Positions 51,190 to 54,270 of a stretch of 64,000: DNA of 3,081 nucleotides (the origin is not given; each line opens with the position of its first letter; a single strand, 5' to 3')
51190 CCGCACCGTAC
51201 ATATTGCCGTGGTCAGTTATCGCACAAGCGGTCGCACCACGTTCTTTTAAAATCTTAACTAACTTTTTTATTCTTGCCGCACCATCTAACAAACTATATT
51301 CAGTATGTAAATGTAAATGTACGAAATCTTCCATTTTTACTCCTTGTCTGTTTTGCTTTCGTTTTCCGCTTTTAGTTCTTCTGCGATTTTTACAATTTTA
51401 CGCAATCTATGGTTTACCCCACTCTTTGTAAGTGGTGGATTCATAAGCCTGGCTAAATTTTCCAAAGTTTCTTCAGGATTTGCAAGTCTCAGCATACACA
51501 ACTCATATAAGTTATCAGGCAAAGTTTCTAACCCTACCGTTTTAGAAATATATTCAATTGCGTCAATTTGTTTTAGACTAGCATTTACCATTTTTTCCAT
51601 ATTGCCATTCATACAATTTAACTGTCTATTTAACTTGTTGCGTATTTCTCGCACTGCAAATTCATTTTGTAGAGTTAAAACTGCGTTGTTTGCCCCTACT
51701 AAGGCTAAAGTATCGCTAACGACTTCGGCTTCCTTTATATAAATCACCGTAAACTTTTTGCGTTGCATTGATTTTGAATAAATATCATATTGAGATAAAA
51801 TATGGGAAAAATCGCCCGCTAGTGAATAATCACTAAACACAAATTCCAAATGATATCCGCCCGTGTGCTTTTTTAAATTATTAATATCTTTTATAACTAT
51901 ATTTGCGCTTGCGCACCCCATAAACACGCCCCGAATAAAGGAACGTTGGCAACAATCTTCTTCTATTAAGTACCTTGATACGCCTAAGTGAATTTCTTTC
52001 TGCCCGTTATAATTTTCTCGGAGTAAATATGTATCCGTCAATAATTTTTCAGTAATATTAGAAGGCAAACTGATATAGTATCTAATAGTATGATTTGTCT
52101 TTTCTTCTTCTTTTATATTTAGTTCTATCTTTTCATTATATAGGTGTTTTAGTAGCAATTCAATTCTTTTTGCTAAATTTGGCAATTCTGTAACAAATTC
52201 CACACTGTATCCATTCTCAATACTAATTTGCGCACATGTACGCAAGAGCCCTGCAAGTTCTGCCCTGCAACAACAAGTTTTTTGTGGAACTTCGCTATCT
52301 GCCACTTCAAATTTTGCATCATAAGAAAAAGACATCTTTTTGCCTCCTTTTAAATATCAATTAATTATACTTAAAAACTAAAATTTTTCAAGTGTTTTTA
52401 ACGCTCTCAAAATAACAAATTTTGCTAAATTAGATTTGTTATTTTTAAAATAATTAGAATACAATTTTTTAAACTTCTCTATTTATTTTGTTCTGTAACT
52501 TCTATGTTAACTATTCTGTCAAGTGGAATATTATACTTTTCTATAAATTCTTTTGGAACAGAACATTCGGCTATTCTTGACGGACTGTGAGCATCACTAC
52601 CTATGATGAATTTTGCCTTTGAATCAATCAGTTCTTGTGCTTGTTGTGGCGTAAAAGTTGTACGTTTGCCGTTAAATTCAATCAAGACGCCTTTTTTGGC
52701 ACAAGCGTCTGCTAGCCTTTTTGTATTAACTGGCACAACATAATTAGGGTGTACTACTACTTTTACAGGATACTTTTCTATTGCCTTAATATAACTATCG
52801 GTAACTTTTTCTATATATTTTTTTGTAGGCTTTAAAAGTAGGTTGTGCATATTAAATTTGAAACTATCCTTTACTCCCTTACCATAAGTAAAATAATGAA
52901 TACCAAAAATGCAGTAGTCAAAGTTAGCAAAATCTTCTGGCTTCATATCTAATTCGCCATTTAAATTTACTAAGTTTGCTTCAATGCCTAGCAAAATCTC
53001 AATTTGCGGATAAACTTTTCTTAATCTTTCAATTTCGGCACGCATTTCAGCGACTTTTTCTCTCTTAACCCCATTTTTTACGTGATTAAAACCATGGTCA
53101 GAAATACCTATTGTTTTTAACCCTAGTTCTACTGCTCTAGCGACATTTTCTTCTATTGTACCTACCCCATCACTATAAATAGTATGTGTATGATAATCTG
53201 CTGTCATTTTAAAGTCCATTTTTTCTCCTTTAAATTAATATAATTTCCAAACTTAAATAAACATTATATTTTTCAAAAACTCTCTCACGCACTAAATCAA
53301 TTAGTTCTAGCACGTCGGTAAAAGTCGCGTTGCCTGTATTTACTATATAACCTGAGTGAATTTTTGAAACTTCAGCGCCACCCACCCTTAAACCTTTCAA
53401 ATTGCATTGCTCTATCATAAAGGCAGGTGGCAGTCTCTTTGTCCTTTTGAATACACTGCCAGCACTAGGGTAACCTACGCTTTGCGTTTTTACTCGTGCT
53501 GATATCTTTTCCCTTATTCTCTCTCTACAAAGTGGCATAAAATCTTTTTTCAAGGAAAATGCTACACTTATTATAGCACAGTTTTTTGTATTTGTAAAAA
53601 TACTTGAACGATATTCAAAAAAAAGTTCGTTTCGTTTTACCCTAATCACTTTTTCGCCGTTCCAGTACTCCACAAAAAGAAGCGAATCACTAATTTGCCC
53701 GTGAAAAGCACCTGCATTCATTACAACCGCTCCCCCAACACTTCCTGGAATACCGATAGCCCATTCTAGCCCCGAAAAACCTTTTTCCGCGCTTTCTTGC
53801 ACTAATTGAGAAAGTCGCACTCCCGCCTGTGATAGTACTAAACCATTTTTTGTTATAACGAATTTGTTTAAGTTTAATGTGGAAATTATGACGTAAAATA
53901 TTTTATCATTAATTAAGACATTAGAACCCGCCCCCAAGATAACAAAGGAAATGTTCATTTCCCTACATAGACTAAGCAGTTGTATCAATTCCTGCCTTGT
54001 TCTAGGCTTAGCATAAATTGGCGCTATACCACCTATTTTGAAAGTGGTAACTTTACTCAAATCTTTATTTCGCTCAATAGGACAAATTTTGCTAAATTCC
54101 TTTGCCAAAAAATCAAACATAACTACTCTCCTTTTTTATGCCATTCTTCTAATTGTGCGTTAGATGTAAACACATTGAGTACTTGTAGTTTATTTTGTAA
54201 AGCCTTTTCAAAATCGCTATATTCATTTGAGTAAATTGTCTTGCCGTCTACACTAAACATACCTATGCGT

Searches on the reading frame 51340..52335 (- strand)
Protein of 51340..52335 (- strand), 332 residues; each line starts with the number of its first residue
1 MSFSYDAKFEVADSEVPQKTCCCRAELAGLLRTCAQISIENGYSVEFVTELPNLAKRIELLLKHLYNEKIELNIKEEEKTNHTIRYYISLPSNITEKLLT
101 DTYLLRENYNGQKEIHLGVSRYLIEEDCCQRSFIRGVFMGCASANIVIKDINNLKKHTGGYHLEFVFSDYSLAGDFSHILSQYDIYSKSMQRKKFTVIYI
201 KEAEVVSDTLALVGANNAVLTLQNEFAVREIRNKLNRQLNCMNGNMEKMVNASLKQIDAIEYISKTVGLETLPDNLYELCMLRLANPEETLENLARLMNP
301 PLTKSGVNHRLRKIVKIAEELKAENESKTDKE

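Call 8: search_protein_families(library=ncbifam, proteins=[window:51340-52335:-], max_evalue=0.00001)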
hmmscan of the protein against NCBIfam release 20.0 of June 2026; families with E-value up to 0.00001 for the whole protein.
window:51340-52335:- (332 aa): 1 family
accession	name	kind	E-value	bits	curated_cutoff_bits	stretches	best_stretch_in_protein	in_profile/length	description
TIGR00647.1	DNA_bind_WhiA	equivalog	5.6e-63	213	44.1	1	7-319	4-304/304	DNA-binding protein WhiA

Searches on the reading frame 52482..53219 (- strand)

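Call 73: search_protein_families(library=pfam, proteins=[window:52482-53219:-], max_evalue=1e-8)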
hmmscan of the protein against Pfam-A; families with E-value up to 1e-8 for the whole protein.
window:52482-53219:- (246 aa): 1 family
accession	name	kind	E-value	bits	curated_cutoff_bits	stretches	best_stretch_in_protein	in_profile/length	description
PF02811.25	PHP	-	2.3e-13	51.2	26.4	1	8-162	1-133/164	PHP domain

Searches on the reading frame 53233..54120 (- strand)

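Call 73: search_protein_families(library=pfam, proteins=[window:53233-54120:-], max_evalue=1e-8)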
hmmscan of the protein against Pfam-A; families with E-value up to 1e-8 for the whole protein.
window:53233-54120:- (296 aa): 2 families
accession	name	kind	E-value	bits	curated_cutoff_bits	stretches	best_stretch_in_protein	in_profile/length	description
PF02873.21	MurB_C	-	1.2e-26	93.3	27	1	199-296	3-99/99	UDP-N-acetylenolpyruvoylglucosamine reductase, C-terminal domain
PF01565.28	FAD_binding_4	-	1.6e-21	76.9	26.4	1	35-155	3-131/139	FAD binding domain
